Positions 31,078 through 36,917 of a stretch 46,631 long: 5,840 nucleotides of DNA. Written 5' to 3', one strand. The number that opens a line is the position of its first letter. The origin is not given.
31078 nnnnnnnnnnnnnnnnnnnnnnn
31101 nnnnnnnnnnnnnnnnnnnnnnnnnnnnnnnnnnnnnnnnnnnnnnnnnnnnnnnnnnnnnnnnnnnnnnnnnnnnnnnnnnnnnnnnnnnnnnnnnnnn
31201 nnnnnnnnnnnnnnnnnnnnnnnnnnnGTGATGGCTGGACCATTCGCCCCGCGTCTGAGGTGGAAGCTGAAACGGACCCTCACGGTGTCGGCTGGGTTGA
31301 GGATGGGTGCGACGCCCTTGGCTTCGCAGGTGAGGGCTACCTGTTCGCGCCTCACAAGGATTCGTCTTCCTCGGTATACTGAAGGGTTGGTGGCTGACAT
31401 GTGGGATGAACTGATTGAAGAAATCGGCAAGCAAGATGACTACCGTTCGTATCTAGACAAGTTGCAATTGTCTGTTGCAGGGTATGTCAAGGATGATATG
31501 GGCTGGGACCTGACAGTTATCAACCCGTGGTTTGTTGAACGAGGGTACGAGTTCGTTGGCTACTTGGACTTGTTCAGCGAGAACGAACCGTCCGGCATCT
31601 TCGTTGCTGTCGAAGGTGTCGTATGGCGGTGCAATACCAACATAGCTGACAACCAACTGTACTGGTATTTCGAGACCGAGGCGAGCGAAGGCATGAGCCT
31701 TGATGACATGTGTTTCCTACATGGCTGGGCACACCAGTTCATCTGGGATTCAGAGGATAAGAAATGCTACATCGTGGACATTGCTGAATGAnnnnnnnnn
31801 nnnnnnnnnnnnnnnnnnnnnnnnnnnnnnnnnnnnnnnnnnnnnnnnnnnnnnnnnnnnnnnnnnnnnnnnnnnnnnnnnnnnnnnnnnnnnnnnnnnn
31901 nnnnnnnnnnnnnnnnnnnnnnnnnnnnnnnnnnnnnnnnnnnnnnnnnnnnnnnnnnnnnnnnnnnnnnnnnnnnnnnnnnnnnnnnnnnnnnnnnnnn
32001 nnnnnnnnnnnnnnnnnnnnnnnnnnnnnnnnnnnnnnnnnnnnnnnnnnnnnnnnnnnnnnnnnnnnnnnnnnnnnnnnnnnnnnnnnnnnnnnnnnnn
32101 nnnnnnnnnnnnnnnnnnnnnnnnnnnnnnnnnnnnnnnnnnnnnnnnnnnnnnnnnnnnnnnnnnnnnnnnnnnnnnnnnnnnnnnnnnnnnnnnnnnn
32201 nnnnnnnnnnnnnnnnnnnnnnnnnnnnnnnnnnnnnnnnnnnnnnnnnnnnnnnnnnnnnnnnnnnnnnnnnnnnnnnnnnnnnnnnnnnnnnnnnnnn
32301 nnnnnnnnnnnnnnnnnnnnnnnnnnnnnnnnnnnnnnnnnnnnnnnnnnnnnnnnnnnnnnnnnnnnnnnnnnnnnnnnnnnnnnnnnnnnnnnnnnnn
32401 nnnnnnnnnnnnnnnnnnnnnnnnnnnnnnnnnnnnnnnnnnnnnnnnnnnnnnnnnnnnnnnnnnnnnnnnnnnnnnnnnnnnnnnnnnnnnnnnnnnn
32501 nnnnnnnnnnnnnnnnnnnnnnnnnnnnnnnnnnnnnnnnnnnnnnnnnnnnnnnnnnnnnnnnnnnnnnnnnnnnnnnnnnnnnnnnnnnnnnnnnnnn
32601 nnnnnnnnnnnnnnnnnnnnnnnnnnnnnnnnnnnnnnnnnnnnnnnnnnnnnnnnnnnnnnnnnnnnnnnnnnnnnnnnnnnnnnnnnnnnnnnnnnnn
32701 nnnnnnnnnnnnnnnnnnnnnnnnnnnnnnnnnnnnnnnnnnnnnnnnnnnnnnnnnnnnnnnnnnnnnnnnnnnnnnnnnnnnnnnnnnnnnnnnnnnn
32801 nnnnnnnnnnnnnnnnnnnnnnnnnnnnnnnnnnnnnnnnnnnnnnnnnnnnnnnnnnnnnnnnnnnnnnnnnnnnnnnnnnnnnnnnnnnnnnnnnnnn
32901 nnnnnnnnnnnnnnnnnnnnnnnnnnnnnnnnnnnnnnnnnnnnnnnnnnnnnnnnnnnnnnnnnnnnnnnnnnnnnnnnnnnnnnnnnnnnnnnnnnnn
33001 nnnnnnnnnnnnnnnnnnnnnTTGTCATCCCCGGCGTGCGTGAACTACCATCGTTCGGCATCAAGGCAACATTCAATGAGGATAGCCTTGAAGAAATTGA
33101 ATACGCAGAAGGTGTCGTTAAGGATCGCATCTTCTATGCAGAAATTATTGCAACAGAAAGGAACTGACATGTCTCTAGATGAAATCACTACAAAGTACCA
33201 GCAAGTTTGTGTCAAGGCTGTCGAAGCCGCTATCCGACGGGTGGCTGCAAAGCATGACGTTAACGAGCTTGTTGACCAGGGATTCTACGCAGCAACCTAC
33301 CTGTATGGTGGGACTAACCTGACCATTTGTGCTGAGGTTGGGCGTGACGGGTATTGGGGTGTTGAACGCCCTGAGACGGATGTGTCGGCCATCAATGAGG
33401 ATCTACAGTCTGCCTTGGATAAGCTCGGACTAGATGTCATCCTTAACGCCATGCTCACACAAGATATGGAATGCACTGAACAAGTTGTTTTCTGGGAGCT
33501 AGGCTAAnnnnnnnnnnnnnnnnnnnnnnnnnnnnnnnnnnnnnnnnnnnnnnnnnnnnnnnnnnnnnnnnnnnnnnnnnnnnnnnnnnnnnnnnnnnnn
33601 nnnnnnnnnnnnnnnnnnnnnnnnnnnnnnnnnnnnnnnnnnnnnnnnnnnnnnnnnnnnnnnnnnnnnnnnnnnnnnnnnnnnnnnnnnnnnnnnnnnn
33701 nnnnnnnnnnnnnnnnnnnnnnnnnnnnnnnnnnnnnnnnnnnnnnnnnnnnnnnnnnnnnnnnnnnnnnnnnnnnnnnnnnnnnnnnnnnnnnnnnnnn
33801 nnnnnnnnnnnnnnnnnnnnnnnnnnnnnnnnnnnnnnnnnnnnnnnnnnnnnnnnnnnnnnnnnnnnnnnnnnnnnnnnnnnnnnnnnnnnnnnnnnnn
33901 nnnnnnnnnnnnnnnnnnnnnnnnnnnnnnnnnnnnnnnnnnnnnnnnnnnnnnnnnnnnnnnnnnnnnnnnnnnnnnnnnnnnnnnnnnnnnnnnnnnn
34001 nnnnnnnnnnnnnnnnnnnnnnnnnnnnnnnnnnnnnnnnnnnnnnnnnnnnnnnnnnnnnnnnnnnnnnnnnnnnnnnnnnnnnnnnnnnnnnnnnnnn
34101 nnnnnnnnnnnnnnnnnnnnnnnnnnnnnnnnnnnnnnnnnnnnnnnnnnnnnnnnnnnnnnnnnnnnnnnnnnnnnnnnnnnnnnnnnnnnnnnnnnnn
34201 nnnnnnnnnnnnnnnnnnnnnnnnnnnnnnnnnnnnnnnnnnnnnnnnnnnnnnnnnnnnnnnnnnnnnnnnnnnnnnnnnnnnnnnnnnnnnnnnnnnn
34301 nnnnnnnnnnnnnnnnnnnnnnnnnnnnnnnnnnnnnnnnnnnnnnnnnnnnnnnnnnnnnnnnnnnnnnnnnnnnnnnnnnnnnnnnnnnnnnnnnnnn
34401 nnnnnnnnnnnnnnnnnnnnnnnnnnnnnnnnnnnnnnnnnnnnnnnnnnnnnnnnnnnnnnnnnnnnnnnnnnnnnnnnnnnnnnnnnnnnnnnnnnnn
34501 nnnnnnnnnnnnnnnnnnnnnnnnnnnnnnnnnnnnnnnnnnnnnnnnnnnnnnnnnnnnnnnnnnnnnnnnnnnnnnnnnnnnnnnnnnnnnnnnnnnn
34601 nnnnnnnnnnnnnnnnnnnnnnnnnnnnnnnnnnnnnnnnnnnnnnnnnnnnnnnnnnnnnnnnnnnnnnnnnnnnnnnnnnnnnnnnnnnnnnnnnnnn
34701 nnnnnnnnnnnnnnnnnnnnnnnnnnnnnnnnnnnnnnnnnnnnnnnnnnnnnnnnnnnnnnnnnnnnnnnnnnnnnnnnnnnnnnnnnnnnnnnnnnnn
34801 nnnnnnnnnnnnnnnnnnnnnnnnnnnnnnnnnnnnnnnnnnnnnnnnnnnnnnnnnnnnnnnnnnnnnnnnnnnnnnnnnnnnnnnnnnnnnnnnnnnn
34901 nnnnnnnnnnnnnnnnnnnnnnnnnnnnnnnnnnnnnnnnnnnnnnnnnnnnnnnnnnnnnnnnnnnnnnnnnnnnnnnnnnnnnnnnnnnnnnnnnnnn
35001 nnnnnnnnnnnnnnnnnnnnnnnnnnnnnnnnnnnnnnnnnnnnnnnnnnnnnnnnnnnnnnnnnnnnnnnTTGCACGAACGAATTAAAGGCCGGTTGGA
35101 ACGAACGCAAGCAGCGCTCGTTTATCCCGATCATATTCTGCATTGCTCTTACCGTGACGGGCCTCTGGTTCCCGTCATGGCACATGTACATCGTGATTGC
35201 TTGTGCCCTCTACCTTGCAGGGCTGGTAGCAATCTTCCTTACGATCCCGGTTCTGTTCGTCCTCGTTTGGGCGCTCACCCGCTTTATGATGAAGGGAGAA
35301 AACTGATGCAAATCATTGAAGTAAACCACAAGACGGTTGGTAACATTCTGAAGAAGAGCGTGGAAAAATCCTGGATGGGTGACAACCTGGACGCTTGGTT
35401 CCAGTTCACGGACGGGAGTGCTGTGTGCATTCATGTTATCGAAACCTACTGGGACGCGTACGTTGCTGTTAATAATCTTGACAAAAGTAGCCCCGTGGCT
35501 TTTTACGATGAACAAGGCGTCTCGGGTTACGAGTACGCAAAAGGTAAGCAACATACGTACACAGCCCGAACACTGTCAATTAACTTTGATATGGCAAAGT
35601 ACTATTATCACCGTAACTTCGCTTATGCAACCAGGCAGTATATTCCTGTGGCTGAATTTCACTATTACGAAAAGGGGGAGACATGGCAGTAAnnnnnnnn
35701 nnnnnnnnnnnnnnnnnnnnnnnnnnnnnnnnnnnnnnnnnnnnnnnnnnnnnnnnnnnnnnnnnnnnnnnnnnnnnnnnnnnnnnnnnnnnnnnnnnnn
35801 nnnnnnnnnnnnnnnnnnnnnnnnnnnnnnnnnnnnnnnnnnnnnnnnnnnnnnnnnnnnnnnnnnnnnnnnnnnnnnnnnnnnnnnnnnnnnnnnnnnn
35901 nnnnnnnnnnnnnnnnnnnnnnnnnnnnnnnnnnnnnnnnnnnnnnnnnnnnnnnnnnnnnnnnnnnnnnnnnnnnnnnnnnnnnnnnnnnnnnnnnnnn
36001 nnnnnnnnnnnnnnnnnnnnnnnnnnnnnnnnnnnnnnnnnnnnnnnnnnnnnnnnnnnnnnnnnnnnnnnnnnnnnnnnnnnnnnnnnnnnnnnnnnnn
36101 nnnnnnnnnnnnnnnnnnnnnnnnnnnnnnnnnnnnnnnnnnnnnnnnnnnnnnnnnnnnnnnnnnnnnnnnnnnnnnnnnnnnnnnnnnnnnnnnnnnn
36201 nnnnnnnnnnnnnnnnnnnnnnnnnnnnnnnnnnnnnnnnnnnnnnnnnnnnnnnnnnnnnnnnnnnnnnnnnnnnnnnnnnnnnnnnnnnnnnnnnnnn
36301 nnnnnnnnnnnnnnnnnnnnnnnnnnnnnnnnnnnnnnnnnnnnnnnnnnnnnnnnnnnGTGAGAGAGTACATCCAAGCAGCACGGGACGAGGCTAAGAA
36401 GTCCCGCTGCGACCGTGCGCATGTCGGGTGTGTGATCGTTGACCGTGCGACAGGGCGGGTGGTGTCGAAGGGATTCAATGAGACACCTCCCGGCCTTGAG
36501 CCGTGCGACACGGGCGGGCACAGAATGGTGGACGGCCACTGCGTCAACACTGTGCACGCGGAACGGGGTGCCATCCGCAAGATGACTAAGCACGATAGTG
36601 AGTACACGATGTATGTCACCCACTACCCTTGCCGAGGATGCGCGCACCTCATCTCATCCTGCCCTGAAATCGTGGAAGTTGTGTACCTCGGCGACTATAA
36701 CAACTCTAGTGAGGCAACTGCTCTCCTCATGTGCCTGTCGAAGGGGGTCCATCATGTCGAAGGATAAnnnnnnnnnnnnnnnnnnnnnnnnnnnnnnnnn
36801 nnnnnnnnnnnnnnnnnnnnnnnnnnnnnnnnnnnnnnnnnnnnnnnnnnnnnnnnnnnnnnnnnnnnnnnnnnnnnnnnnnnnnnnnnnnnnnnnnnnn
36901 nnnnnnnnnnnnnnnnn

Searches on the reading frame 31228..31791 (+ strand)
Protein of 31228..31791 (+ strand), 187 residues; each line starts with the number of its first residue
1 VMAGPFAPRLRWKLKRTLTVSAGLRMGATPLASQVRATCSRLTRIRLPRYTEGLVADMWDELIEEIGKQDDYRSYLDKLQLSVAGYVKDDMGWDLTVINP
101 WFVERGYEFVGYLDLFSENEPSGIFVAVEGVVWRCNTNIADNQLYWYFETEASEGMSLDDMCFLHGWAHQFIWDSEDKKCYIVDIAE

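Call 28: search_protein_families(library=pfam, max_evalue=0.01, proteins=[window:31228-31791:+])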
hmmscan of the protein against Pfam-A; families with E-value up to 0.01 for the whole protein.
window:31228-31791:+ (187 aa): 0 families

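Call 59: search_protein_families(library=pfam, max_evalue=0.01, proteins=[window:31228-31791:+])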
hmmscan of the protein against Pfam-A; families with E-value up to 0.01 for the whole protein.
window:31228-31791:+ (187 aa): 0 families

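Call 82: search_protein_families(library=phrogs, max_evalue=0.01, proteins=[window:31228-31791:+])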
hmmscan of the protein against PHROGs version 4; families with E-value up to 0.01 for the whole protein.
window:31228-31791:+ (187 aa): 0 families

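Call 100: search_protein_families(library=ncbifam, max_evalue=0.01, proteins=[window:31228-31791:+])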
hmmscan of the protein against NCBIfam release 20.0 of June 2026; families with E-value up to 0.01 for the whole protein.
window:31228-31791:+ (187 aa): 0 families

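Call 105: search_solved_structures(query=window:31228-31791:+, max_evalue=1)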
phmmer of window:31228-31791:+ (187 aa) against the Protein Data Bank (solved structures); distinct sequences matched with E-value up to 1: 3.
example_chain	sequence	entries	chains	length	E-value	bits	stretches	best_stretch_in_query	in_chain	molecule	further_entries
2kso_B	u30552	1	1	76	0.081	16.2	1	30-69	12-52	Phosphatidylinositol-3,4,5-trisphosphate 5-phosphatase 2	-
2k4p_A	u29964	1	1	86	0.19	15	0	40-69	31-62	Phosphatidylinositol-3,4,5-trisphosphate 5-phosphatase 2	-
5zrx_A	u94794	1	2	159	0.61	13.4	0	42-68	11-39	Phosphatidylinositol 3,4,5-trisphosphate 5-phosphatase 2,Ephrin type-A receptor 2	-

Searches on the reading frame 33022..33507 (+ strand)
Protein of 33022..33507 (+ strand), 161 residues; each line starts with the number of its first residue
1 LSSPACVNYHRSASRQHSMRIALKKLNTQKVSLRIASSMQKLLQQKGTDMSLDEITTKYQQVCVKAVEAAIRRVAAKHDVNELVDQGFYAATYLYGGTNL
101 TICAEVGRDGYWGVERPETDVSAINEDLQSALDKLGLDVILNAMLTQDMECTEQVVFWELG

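Call 28: search_protein_families(library=pfam, max_evalue=0.01, proteins=[window:33022-33507:+])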
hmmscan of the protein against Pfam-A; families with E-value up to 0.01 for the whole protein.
window:33022-33507:+ (161 aa): 0 families

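Call 36: search_protein_families(library=phrogs, max_evalue=0.001, proteins=[window:33022-33507:+])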
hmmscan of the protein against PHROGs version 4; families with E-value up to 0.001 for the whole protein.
window:33022-33507:+ (161 aa): 0 families

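Call 100: search_protein_families(library=ncbifam, max_evalue=0.01, proteins=[window:33022-33507:+])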
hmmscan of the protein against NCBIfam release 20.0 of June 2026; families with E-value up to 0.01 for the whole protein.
window:33022-33507:+ (161 aa): 0 families

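Call 107: search_solved_structures(query=window:33022-33507:+, max_evalue=1)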
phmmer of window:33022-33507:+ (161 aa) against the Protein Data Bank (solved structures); distinct sequences matched with E-value up to 1: 2.
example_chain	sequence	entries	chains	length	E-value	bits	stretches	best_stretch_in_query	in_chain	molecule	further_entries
8ouw_5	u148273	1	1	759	0.36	14.1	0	30-63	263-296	DNA replication licensing factor mcm-5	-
5t51_B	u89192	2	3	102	0.61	13.3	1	58-135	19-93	KLLA0E05809p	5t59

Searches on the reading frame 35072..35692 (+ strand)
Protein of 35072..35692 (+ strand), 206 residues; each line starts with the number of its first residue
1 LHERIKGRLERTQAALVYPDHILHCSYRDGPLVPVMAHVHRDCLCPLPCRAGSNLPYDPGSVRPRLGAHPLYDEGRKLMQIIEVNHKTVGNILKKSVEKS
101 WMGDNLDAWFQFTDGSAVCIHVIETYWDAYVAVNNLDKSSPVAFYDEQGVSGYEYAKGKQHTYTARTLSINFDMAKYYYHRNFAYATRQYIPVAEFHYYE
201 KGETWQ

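Call 33: search_protein_families(library=pfam, max_evalue=0.001, proteins=[window:35072-35692:+])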
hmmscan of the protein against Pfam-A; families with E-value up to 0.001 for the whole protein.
window:35072-35692:+ (206 aa): 0 families

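Call 37: search_protein_families(library=phrogs, max_evalue=0.001, proteins=[window:35072-35692:+])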
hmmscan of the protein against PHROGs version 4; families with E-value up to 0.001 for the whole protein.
window:35072-35692:+ (206 aa): 0 families

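Call 100: search_protein_families(library=ncbifam, max_evalue=0.01, proteins=[window:35072-35692:+])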
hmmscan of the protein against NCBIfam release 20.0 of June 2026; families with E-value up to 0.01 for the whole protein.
window:35072-35692:+ (206 aa): 0 families

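Call 106: search_solved_structures(query=window:35072-35692:+, max_evalue=1)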
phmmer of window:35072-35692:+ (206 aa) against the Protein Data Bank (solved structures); distinct sequences matched with E-value up to 1: 0.

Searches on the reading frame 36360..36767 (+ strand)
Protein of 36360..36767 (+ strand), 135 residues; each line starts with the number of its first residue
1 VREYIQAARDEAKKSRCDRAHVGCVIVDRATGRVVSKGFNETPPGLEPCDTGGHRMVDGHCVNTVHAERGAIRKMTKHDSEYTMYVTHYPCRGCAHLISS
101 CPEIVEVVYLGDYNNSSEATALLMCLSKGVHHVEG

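Call 82: search_protein_families(library=phrogs, max_evalue=0.01, proteins=[window:36360-36767:+])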
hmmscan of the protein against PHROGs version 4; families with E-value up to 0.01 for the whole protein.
window:36360-36767:+ (135 aa): 5 families
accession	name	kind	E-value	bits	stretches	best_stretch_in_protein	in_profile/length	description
phrog_174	-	DNA, RNA and nucleotide metabolism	7.5e-31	109.1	1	3-131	119-243/384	dCMP deaminase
phrog_2369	-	DNA, RNA and nucleotide metabolism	1e-15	59.3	1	7-117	12-131/195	dCMP deaminase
phrog_20648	-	DNA, RNA and nucleotide metabolism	4.3e-12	46.8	1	3-113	9-121/311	dCMP deaminase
phrog_20806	-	DNA, RNA and nucleotide metabolism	5.4e-05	24.4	1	53-101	6-54/97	deoxycytidinylate deaminase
phrog_9198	-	unknown function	7.7e-05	22.6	1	64-117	385-441/531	-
